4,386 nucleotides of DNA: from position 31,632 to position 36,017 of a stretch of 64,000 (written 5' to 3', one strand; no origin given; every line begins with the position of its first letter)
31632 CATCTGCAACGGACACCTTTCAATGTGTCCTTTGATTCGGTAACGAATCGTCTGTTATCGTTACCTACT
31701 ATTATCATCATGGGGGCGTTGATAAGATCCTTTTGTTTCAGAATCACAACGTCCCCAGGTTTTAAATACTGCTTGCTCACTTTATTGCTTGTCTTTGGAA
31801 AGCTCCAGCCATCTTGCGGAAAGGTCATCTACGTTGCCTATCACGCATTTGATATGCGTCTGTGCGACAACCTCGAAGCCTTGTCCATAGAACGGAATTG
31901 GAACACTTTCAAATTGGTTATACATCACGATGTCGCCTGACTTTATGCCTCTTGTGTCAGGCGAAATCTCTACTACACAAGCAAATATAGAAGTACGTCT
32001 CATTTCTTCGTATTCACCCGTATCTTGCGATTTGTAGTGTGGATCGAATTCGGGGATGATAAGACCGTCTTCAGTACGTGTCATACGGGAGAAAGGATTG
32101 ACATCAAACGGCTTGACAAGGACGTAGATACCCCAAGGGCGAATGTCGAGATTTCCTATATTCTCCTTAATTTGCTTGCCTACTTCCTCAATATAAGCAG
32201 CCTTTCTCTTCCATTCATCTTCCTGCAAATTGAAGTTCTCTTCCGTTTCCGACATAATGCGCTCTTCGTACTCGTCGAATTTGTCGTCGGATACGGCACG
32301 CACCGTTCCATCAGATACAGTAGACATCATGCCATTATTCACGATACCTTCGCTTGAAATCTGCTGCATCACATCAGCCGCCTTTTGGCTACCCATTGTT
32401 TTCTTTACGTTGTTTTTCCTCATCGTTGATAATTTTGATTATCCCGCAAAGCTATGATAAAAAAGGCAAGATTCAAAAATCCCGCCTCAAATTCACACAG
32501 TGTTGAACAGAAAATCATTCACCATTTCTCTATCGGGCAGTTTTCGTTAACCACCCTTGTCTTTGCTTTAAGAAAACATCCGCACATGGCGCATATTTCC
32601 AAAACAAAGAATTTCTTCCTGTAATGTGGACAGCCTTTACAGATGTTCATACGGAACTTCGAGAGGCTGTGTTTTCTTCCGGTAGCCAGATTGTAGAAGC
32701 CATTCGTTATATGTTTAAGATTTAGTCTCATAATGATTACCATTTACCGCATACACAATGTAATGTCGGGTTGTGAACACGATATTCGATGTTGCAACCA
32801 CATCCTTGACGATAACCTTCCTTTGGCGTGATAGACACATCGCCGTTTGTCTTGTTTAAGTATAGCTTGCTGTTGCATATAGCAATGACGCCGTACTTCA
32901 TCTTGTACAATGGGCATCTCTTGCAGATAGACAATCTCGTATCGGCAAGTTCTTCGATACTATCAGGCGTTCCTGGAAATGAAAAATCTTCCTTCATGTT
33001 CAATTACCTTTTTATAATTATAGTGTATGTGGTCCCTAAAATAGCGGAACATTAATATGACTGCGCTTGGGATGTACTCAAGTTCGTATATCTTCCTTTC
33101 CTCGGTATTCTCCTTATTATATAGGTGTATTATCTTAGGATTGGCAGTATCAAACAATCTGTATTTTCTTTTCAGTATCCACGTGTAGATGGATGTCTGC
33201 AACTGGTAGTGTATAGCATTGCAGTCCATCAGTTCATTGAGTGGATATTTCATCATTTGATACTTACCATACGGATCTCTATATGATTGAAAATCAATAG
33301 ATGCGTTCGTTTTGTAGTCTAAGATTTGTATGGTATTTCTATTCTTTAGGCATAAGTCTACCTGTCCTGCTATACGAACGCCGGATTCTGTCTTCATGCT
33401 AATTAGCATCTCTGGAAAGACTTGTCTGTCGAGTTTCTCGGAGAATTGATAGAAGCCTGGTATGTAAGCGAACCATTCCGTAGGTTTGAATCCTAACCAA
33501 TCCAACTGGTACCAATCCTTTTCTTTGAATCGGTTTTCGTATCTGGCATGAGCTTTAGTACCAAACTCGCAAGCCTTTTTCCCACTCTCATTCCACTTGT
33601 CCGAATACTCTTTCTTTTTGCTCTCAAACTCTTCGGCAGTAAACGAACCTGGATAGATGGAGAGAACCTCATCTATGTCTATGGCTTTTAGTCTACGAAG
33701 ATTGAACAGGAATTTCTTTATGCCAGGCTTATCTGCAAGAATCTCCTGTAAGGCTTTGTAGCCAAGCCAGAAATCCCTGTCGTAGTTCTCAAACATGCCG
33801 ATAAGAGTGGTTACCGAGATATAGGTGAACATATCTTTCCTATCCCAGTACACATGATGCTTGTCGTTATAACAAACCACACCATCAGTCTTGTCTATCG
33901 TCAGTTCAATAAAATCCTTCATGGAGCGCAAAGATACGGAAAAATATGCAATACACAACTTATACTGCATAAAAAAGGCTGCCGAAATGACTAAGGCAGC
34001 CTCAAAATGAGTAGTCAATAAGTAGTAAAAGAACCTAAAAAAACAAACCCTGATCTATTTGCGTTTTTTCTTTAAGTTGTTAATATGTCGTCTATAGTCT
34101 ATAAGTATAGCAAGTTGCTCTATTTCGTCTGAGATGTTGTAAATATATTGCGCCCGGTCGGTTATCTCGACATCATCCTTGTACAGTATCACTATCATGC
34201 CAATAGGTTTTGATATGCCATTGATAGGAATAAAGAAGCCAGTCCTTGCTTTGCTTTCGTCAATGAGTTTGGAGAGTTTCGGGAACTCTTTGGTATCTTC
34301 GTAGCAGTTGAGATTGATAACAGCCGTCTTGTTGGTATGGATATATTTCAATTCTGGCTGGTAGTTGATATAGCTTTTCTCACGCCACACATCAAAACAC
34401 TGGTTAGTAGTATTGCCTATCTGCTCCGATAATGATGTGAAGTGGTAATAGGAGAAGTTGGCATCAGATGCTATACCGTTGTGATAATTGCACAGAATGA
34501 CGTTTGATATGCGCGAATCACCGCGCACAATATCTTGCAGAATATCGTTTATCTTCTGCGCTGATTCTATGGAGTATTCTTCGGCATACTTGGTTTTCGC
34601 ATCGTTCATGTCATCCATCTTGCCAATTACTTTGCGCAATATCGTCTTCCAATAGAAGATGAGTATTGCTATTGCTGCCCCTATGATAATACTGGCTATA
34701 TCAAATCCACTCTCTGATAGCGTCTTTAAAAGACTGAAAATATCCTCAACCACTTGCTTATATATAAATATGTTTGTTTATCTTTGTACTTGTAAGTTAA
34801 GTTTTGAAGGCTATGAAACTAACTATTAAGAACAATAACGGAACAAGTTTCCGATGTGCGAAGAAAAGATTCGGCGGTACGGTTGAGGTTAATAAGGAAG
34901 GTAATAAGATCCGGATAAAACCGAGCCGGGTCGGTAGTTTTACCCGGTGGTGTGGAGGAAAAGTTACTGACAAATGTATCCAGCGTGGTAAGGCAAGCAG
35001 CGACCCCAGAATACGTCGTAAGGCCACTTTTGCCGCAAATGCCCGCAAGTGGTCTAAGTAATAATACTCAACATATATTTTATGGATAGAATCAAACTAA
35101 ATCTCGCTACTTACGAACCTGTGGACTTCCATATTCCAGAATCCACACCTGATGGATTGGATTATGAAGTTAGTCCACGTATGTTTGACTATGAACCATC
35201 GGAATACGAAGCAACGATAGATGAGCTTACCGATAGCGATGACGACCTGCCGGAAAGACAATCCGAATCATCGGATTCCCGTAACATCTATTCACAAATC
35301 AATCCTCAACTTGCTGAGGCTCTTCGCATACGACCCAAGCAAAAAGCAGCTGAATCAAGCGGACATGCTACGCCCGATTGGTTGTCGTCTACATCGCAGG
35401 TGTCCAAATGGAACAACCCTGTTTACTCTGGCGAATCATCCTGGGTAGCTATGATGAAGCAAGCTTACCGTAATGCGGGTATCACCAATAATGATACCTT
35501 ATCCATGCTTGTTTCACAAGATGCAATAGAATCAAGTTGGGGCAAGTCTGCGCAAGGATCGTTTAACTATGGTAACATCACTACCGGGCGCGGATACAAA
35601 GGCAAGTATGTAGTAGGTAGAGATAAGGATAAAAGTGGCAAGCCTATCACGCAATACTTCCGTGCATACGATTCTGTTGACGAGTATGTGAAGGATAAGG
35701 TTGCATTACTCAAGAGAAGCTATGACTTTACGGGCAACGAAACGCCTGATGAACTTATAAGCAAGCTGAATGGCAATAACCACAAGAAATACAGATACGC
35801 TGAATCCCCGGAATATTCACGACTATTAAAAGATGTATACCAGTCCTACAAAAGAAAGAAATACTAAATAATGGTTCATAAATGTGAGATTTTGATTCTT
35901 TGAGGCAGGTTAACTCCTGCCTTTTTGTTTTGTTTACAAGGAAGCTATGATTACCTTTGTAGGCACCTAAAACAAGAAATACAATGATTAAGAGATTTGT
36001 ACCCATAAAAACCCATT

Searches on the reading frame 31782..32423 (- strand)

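Call 31: search_protein_families(library=pfam, proteins=[window:31782-32423:-], max_evalue=0.01)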
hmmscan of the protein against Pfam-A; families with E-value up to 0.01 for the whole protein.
window:31782-32423:- (213 aa): 1 family
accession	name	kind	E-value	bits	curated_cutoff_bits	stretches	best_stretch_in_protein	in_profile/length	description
PF00166.26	Cpn10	-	0.0014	19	21.1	0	147-195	36-93/93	Chaperonin 10 Kd subunit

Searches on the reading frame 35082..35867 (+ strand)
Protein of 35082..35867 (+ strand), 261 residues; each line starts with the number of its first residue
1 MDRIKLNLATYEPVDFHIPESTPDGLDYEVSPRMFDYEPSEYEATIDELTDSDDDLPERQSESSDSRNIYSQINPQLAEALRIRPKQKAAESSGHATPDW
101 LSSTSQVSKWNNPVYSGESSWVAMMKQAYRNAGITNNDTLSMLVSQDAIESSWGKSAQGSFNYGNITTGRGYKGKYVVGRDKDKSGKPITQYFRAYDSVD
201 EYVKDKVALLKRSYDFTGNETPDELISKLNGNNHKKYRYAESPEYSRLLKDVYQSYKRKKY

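Call 84: search_protein_families(library=ncbifam, proteins=[window:35082-35867:+], max_evalue=0.1)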
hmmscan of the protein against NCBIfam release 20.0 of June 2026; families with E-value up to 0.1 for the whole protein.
window:35082-35867:+ (261 aa): 5 families
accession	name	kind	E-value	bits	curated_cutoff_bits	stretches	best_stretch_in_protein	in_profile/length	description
TIGR02541.1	flagell_FlgJ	equivalog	4.5e-09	36.6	193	1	83-255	115-292/294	flagellar assembly peptidoglycan hydrolase FlgJ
NF009354.0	PRK12709.1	equivalog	2.9e-06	27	456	1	121-252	179-318/323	flagellar rod assembly protein/muramidase FlgJ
NF009358.0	PRK12713.1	equivalog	0.00011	21.7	595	1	122-217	185-289/339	flagellar rod assembly protein/muramidase FlgJ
NF009357.0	PRK12712.1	equivalog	0.00033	20.2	606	1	116-219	195-307/344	flagellar rod assembly protein/muramidase FlgJ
NF009355.0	PRK12710.1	equivalog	0.0011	18.3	358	1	134-254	147-274/291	flagellar rod assembly protein/muramidase FlgJ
